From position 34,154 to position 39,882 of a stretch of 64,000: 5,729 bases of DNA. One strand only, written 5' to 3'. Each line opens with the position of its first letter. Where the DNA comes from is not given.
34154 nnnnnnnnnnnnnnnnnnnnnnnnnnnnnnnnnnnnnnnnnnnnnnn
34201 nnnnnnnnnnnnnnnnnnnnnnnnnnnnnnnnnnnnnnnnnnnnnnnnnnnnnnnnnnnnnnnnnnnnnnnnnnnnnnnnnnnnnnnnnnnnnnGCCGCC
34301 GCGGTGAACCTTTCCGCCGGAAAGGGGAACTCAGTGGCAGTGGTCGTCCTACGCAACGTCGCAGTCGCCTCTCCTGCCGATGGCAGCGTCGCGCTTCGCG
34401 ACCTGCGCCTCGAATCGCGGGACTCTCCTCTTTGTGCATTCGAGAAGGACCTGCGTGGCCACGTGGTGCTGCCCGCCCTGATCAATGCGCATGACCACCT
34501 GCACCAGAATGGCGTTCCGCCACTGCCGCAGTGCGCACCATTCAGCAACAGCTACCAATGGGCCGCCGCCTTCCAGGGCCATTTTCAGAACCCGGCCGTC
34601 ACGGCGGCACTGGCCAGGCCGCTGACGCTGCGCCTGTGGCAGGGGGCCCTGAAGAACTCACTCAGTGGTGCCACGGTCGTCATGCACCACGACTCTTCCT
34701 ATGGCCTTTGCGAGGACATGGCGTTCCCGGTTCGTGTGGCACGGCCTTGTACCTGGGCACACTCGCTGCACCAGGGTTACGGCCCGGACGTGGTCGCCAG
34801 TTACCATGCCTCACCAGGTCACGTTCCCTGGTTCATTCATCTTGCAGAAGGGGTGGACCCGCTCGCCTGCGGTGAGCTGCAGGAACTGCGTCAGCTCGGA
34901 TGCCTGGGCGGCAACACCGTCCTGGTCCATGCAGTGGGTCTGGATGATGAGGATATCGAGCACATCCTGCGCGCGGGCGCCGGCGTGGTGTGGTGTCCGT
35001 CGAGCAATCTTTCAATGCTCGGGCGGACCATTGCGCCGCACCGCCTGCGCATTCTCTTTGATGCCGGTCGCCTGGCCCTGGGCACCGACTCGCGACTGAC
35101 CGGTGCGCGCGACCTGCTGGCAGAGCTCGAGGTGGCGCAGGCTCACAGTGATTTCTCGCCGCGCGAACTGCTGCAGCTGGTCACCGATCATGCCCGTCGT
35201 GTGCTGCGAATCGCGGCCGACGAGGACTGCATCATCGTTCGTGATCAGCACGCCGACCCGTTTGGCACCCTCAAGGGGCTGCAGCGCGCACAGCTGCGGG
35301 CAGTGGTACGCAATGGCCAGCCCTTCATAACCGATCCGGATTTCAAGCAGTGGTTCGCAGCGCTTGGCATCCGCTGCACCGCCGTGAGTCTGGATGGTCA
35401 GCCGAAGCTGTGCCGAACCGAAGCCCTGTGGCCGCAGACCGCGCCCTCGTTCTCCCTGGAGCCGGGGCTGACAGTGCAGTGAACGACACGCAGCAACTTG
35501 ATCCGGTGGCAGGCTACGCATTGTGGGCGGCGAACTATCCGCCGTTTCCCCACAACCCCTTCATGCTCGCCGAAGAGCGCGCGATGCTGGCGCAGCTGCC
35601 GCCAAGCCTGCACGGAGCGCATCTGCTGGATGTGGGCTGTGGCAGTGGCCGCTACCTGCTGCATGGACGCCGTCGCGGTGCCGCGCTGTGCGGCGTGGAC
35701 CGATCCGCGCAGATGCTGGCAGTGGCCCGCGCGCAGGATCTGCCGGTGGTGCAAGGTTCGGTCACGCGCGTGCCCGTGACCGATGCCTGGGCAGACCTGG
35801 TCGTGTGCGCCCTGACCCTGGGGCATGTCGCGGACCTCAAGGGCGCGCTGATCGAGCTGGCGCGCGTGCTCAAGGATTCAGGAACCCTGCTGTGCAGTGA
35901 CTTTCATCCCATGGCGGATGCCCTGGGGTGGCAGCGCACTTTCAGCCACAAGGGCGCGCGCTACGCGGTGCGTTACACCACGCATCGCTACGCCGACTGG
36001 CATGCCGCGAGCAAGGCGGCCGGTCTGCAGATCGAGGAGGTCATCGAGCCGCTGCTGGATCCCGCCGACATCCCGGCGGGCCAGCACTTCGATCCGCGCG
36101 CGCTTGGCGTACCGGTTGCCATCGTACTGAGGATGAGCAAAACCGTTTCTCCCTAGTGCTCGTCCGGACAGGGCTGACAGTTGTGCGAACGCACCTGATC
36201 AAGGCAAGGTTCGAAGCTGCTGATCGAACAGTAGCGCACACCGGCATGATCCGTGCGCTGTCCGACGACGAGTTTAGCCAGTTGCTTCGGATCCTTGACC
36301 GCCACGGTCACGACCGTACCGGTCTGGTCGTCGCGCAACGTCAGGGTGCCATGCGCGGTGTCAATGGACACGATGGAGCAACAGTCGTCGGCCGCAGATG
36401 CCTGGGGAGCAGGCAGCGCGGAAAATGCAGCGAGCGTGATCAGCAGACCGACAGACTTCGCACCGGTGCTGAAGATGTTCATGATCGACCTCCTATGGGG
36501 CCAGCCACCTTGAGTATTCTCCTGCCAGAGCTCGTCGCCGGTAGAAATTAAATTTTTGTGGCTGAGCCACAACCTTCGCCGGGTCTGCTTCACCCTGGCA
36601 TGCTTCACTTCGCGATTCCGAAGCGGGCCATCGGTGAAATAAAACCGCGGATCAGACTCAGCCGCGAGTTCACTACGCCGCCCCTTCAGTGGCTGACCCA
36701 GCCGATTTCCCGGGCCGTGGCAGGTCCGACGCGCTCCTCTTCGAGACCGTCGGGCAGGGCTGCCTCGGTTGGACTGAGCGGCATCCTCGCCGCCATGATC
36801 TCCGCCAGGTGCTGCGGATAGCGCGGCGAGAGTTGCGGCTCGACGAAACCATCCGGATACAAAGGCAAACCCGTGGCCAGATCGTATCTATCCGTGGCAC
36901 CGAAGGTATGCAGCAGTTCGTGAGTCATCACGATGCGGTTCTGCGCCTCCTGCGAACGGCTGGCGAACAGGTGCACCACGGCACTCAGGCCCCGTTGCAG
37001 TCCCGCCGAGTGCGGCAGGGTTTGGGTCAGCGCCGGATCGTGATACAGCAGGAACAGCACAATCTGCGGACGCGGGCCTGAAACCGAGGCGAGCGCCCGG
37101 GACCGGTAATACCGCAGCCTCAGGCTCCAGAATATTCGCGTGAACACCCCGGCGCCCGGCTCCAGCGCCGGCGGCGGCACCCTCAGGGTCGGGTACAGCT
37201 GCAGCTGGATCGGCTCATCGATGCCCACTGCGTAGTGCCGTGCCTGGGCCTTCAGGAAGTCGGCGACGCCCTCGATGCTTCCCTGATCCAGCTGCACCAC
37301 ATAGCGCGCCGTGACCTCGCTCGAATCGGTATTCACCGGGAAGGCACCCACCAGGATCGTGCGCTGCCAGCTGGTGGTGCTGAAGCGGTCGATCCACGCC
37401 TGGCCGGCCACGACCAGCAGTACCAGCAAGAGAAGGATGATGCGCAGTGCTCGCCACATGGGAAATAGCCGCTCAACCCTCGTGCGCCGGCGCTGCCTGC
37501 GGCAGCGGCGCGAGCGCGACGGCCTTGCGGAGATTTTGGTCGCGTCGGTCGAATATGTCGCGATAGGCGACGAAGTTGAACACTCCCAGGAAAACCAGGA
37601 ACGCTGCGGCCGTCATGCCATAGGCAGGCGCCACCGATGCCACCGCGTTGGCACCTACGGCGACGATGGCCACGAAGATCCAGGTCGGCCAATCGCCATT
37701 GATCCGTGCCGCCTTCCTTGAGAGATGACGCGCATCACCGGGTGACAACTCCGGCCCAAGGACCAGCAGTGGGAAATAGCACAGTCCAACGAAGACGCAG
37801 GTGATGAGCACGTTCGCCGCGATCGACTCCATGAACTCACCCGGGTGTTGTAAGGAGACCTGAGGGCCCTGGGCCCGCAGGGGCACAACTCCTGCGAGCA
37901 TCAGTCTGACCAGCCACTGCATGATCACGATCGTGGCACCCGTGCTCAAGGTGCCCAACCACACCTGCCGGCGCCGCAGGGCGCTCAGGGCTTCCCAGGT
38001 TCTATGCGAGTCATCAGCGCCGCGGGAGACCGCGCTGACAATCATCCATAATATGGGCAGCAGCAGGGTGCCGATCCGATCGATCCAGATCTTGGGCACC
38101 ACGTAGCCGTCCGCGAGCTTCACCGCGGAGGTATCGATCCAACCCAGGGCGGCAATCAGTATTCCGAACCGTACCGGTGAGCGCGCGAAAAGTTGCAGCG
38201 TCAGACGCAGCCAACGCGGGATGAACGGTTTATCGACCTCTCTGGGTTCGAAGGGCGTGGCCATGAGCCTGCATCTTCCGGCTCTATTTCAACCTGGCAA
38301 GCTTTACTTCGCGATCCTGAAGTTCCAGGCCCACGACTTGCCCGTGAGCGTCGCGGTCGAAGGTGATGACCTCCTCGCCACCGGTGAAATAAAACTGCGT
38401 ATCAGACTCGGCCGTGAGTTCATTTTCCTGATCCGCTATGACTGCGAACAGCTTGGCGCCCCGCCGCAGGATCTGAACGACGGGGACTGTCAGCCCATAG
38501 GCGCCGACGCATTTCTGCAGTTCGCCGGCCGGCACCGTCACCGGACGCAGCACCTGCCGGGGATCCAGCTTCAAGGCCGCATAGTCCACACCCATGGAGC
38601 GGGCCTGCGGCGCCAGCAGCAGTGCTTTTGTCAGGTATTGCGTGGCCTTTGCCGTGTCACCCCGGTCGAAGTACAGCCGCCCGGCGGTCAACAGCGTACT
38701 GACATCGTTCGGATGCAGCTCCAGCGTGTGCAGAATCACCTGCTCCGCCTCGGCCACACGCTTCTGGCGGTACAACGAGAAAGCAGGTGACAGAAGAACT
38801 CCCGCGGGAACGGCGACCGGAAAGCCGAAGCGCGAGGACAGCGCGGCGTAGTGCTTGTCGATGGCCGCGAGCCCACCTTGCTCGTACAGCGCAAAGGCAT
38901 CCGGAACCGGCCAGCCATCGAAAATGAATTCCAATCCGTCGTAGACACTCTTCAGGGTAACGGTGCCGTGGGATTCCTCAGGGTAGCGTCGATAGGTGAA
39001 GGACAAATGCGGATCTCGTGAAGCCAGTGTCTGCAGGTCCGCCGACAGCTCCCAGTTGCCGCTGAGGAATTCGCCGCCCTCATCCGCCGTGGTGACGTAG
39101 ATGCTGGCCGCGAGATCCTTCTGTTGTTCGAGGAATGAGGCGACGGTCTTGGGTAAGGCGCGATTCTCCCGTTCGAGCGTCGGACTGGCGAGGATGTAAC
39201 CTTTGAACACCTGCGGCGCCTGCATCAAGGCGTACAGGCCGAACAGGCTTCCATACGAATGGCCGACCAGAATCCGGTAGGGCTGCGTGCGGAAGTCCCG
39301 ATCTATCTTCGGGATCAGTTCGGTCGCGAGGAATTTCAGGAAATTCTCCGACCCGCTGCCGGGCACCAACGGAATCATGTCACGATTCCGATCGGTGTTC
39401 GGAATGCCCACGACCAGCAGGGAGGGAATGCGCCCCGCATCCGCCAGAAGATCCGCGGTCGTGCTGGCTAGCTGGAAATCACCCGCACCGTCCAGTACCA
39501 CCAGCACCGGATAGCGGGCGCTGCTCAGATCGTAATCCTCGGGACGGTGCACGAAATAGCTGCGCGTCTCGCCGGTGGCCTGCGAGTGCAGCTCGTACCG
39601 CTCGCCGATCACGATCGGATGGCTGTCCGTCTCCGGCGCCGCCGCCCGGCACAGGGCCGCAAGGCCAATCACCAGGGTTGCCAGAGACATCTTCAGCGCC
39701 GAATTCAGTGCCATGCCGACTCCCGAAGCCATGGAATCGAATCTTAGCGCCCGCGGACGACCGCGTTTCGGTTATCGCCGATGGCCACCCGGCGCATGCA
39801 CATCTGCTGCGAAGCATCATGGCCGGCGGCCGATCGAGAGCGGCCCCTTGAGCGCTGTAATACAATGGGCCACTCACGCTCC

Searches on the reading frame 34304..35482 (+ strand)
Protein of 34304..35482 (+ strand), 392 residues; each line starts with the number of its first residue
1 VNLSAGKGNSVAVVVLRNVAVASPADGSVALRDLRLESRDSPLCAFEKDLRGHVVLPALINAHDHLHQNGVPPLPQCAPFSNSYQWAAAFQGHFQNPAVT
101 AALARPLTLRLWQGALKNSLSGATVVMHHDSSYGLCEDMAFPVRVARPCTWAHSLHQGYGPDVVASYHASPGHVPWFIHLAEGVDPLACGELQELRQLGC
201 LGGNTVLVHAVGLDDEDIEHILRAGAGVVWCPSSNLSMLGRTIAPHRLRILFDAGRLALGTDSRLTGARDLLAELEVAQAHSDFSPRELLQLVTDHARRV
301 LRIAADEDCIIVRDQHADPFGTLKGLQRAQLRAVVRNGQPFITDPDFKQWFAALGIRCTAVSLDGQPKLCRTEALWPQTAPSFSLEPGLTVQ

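Call 47: search_protein_families(library=ncbifam, proteins=[window:34304-35482:+], max_evalue=0.001)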
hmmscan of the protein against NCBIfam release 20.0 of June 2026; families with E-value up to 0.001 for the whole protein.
window:34304-35482:+ (392 aa): 19 families
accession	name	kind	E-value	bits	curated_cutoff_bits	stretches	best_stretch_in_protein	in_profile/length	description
NF006055.0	PRK08203.1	equivalog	5.2e-13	48.3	532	1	191-262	255-324/455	8-oxoguanine deaminase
NF006549.0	PRK09045.1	equivalog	6.1e-13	48.2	540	1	191-278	241-327/444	TRZ/ATZ family hydrolase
NF006681.0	PRK09229.1-2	equivalog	1.9e-10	40.1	362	1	193-280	255-338/451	formimidoylglutamate deiminase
NF005552.0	PRK07213.1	equivalog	7.3e-09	35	294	1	205-311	236-338/382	chlorohydrolase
NF005540.0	PRK07203.1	equivalog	7.9e-09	34.7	444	1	192-296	244-343/444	putative aminohydrolase SsnA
TIGR02022.1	hutF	equivalog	9e-09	34.6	413.05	1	163-282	218-343/455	formimidoylglutamate deiminase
NF006056.0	PRK08204.1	subfamily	2.1e-08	33.4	391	1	177-281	219-321/449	hypothetical protein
NF006252.0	PRK08393.1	equivalog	3.4e-08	32.9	617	1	194-280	230-315/424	N-ethylammeline chlorohydrolase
TIGR02967.1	guan_deamin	equivalog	3.3e-07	29.6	375.4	1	195-263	231-297/401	guanine deaminase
TIGR03314.1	Se_ssnA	subfamily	4e-07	29.2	455.5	1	192-283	243-329/441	putative selenium metabolism protein SsnA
NF009059.0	PRK12393.1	equivalog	6.1e-07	28.5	543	0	199-263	267-329/460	amidohydrolase family protein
NF005557.0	PRK07228.1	equivalog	3.4e-06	26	522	1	195-245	241-290/445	5'-deoxyadenosine deaminase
NF006683.0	PRK09229.1-4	equivalog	5.8e-06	25.5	654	0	206-281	271-345/457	formimidoylglutamate deiminase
NF006679.0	PRK09228.1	subfamily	6.8e-06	25.1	351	1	196-242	257-302/433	guanine deaminase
NF004701.0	PRK06038.1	equivalog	0.00017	20.4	609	0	192-279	231-317/432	N-ethylammeline chlorohydrolase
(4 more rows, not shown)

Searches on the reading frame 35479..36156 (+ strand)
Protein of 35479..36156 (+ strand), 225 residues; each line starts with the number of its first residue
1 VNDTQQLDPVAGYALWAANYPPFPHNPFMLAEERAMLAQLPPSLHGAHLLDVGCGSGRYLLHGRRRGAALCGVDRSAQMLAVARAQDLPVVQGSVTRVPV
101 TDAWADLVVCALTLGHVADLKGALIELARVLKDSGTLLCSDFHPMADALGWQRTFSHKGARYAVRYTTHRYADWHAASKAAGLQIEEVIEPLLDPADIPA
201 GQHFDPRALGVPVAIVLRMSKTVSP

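Call 47: search_protein_families(library=ncbifam, proteins=[window:35479-36156:+], max_evalue=0.001)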
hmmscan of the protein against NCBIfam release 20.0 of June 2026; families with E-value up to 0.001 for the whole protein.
window:35479-36156:+ (225 aa): 29 families (the best 25 are shown)
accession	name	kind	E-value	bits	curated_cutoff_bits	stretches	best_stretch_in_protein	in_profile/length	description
NF045667.1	MTase_DVU1556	equivalog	3e-22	79.1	155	1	37-186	17-163/213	DVU_1556 family methyltransferase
TIGR01934.1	MenG_MenH_UbiE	subfamily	1.2e-14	54.2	158.35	1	44-147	38-149/223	ubiquinone/menaquinone biosynthesis methyltransferase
NF001244.0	PRK00216.1-5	equivalog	2.6e-14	53.1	216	1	42-147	45-161/236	bifunctional demethylmenaquinone methyltransferase/2-methoxy-6-polyprenyl-1,4-benzoquinol methylase UbiE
TIGR02072.1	BioC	equivalog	3.2e-13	50.1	184.95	1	37-144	24-137/244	malonyl-ACP O-methyltransferase BioC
NF007610.0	PRK10258.1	equivalog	4.9e-13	49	342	1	38-137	35-136/251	malonyl-ACP O-methyltransferase BioC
NF043040.1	corrin_prot_MT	hypoth_equivalog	1.8e-12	47.1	180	1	45-145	41-153/216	corrinoid protein-associated methyltransferase CpaM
NF001241.0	PRK00216.1-2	equivalog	2.8e-11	43.5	327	1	45-144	51-152/231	demethylmenaquinone methyltransferase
TIGR01983.1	UbiG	equivalog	7.1e-09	35.3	102.95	1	42-141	46-153/228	bifunctional 2-polyprenyl-6-hydroxyphenol methylase/3-demethylubiquinol 3-O-methyltransferase UbiG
NF008823.0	PRK11873.1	subfamily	4.6e-08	32.9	263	1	45-142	77-184/272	arsenite methyltransferase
NF045823.1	PthPhpthDimycoMt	equivalog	2.2e-07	30.3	300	1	44-161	65-188/256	phthiotriol/phenolphthiotriol dimycocerosates methyltransferase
NF041537.1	ArsM_AhpD_UU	exception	2.4e-07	29.9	510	1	45-141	76-182/345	arsenite methyltransferase/AhpD domain selenoprotein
NF041820.1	daptide_MTase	equivalog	2.9e-07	30.2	175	1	47-175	38-178/243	daptide-type RiPP biosynthesis methyltransferase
NF045825.1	FAmtase_mtf2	equivalog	3.5e-07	29.7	400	1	44-156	57-175/248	fatty-acid O-methyltransferase Mtf2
NF002463.0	PRK01683.1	equivalog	4.1e-07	29.9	297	1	35-138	22-127/258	trans-aconitate 2-methyltransferase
NF001243.0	PRK00216.1-4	equivalog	1.2e-06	28.1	235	1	45-142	47-154/237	demethylmenaquinone methyltransferase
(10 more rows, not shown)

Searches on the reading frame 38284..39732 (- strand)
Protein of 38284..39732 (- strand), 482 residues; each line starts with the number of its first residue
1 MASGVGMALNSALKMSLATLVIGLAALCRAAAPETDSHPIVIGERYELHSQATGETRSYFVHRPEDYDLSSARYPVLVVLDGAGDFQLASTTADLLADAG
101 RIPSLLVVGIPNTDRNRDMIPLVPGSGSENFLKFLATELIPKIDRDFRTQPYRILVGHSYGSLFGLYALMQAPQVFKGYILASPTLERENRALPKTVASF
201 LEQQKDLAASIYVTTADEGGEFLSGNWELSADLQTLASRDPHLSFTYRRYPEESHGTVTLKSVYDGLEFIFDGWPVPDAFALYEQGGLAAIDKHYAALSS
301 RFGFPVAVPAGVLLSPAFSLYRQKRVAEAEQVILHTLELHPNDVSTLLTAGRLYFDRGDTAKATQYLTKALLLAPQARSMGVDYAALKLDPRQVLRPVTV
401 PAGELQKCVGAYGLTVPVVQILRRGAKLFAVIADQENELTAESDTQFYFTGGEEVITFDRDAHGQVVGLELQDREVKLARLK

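Call 47: search_protein_families(library=ncbifam, proteins=[window:38284-39732:-], max_evalue=0.001)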
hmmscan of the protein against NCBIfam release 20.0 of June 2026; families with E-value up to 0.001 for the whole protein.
window:38284-39732:- (482 aa): 5 families
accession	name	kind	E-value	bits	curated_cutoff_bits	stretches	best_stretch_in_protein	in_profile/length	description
NF058612.1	GTNG0744Estse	equivalog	2.5e-09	37.4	450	1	46-187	11-157/242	GTNG_0744 family esterase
NF007758.0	PRK10439.1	equivalog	8.7e-07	28.2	222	1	43-178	184-319/418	enterochelin esterase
TIGR02917.1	PEP_TPR_lipo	equivalog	7.3e-06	24.1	312.2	1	320-385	813-878/899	XrtA/PEP-CTERM system TPR-repeat protein PrsT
TIGR00540.1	TPR_hemY_coli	hypoth_equivalog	0.00032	19.6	142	1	320-387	302-365/385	heme biosynthesis-associated TPR protein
TIGR03939.1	PGA_TPR_OMP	equivalog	0.0007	17.9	366.65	0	322-390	407-475/800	poly-beta-1,6 N-acetyl-D-glucosamine export porin PgaA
